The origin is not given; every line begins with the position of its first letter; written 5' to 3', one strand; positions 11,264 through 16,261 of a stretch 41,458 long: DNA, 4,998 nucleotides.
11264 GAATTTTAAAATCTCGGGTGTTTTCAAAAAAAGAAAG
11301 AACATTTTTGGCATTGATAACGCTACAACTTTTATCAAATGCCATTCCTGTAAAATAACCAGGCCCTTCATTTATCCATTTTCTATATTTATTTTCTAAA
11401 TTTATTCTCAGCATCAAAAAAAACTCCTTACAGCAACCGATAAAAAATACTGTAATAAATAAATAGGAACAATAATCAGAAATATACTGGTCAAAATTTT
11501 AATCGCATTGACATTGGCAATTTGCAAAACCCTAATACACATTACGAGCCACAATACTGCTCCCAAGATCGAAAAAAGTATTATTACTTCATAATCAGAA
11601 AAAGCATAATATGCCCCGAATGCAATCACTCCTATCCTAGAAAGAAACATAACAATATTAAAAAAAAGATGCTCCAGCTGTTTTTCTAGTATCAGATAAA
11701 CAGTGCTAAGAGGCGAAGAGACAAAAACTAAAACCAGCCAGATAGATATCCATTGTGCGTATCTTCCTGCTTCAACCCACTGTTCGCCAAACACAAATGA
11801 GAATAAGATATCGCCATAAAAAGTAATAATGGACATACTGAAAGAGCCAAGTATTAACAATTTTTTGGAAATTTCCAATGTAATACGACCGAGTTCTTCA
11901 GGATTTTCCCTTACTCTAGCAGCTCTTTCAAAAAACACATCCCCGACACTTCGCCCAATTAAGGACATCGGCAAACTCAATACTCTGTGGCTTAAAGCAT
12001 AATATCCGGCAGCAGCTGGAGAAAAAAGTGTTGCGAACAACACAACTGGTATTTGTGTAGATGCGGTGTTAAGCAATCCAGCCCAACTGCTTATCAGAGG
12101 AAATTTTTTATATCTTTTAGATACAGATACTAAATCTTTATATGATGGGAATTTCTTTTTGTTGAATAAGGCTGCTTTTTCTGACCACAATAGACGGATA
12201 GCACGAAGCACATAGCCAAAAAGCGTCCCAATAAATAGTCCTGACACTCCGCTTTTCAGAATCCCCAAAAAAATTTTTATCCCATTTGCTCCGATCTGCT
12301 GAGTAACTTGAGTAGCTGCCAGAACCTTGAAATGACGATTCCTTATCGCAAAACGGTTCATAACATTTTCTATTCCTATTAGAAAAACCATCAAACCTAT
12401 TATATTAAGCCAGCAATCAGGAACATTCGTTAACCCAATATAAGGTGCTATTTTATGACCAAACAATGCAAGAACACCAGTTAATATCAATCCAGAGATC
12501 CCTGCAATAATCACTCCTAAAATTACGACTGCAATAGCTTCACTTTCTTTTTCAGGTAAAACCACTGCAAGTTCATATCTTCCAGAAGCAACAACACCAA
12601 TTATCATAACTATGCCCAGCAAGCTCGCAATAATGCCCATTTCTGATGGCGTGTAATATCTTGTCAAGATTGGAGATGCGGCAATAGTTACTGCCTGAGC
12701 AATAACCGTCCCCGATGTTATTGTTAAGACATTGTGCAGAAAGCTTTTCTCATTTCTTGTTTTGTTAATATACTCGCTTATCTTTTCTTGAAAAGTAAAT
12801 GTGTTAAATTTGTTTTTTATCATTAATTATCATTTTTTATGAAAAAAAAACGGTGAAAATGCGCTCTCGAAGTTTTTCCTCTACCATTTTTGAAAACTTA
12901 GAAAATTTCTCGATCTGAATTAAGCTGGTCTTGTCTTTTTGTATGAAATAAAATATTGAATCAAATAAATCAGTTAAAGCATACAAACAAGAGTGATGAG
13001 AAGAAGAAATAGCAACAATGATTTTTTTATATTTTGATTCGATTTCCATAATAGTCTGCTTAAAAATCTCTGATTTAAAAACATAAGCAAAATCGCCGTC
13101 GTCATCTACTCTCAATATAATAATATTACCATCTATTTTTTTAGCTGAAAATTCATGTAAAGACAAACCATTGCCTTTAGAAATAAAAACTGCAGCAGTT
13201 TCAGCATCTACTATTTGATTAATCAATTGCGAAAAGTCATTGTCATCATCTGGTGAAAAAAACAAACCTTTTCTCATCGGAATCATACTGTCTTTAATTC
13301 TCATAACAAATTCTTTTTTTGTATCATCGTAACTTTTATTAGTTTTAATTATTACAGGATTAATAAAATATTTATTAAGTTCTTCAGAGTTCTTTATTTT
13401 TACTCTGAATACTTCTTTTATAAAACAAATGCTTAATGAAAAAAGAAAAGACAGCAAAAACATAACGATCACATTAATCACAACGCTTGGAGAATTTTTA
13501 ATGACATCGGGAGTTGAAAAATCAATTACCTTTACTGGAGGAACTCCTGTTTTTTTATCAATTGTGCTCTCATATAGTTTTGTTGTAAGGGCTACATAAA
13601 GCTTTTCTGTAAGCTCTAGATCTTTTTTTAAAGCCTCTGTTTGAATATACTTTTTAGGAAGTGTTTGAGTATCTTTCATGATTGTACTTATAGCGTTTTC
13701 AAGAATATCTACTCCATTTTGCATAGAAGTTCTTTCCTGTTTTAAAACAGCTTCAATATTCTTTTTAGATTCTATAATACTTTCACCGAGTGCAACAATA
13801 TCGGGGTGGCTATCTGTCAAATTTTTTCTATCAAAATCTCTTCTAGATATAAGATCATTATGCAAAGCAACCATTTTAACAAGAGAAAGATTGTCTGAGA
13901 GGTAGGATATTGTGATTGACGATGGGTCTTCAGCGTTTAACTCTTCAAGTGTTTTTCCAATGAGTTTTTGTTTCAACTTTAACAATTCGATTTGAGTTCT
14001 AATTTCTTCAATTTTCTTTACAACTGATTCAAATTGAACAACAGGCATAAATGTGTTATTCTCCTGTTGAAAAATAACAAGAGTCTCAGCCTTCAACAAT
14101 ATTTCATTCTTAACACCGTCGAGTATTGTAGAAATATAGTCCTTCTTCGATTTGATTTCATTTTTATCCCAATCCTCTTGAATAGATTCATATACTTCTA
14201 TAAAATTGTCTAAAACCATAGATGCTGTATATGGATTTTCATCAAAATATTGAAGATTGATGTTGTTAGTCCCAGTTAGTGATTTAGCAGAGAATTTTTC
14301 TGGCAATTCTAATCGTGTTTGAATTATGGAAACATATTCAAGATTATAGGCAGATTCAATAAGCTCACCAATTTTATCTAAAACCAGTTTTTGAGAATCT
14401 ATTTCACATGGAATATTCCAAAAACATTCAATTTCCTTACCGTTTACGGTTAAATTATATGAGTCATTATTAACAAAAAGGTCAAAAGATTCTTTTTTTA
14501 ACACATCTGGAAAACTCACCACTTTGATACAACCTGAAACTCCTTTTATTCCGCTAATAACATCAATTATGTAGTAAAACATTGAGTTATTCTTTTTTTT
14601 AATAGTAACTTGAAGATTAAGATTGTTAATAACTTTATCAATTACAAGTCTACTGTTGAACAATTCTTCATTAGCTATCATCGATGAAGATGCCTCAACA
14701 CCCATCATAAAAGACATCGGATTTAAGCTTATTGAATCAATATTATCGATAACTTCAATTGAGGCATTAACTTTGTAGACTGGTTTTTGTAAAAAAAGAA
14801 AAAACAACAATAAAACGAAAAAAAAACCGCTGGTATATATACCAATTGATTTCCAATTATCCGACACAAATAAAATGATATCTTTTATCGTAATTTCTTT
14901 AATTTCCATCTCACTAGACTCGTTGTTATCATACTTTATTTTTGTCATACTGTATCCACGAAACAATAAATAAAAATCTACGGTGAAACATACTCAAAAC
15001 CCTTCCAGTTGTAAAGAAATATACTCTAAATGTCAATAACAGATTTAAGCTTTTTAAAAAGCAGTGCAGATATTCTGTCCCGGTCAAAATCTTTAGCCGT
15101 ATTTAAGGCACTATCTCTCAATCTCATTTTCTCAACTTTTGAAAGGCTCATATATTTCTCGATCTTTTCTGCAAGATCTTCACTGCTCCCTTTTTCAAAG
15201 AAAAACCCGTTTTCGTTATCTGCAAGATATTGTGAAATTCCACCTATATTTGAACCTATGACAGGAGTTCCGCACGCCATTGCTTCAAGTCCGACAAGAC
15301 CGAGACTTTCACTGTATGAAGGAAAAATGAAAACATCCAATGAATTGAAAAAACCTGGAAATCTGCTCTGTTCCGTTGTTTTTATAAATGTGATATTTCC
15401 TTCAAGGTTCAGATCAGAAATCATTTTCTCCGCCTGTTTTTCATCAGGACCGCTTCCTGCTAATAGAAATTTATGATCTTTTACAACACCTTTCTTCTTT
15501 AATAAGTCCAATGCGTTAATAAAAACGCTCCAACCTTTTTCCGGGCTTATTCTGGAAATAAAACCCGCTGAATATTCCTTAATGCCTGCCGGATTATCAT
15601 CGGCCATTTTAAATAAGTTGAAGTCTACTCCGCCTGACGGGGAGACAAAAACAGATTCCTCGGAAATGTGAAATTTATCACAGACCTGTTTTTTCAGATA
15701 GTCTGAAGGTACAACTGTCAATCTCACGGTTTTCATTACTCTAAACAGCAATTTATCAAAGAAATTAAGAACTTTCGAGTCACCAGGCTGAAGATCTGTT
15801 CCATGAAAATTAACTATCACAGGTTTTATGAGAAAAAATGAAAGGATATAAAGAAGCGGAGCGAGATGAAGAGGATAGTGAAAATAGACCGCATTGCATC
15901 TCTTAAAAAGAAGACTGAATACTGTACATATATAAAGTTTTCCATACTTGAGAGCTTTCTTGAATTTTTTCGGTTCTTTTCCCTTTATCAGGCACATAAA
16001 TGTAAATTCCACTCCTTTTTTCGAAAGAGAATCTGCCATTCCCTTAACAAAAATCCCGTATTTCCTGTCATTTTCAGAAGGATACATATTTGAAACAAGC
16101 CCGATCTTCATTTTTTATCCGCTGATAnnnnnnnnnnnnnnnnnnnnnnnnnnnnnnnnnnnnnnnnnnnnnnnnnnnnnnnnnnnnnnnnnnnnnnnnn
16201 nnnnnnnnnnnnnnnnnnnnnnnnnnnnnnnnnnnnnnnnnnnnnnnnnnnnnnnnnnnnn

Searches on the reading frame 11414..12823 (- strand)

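Call 41: search_protein_families(library=pfam, proteins=[window:11414-12823:-], max_evalue=0.00001)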
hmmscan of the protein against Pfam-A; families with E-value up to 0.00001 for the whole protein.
window:11414-12823:- (469 aa): 1 family
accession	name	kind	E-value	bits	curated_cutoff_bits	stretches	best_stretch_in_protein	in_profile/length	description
PF13440.11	Polysacc_synt_3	-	1.6e-24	87.1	23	1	52-352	1-291/293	Polysaccharide biosynthesis protein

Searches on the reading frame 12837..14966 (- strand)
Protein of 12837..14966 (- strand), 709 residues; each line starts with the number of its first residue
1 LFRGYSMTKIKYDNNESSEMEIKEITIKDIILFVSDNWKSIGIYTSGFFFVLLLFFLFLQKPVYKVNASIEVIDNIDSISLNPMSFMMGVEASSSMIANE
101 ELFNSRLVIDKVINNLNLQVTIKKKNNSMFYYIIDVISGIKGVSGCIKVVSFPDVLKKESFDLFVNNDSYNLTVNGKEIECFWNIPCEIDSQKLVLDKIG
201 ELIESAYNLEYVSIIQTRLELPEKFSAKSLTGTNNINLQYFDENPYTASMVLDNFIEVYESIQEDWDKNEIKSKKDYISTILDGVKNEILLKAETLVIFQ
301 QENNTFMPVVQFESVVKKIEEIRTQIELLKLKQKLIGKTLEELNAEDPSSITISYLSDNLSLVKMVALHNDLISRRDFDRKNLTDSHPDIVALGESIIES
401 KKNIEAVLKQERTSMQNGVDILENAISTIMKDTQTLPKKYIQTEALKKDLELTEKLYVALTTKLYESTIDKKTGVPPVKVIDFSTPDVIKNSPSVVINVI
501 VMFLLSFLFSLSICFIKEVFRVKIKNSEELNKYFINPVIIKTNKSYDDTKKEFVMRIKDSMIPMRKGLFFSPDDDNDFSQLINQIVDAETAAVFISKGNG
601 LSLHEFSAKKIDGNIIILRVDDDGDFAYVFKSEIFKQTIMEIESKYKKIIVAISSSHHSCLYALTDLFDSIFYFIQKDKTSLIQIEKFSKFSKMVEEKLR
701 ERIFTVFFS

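Call 41: search_protein_families(library=pfam, proteins=[window:12837-14966:-], max_evalue=0.00001)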
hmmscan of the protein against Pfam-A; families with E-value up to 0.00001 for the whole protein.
window:12837-14966:- (709 aa): 1 family
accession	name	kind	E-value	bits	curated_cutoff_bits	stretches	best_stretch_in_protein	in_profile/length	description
PF13807.11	GNVR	-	8.1e-06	26.1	27.7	0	446-518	9-81/82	G-rich domain on putative tyrosine kinase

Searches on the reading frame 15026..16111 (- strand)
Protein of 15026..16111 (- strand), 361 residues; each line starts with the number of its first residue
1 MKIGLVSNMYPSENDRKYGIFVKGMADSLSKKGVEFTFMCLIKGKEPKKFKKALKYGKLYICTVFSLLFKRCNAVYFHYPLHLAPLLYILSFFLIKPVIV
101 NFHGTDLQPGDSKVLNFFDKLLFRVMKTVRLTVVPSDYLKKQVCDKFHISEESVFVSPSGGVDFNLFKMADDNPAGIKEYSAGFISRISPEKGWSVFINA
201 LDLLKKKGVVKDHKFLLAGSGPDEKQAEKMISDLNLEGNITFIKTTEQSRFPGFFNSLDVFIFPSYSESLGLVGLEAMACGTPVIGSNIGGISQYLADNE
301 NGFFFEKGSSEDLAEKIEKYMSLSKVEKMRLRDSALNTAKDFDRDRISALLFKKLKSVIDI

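Call 41: search_protein_families(library=pfam, proteins=[window:15026-16111:-], max_evalue=0.00001)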
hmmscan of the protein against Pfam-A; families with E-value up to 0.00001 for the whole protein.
window:15026-16111:- (361 aa): 5 families
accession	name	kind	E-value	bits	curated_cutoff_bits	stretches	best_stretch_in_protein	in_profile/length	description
PF00534.26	Glycos_transf_1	-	1.2e-39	136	26.4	1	178-326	14-161/172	Glycosyl transferases group 1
PF13692.12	Glyco_trans_1_4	-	5.5e-32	111.4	27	1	182-321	4-140/142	Glycosyl transferases group 1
PF20706.3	GT4-conflict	-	1.2e-09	38.1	26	1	178-299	196-323/385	Family 4 Glycosyltransferase in conflict systems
PF13439.12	Glyco_transf_4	-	1.1e-07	32.5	28.5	1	25-160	11-165/170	Glycosyltransferase Family 4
PF13524.12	Glyco_trans_1_2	-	8.5e-07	29.5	25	1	207-322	12-113/144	Glycosyl transferase-like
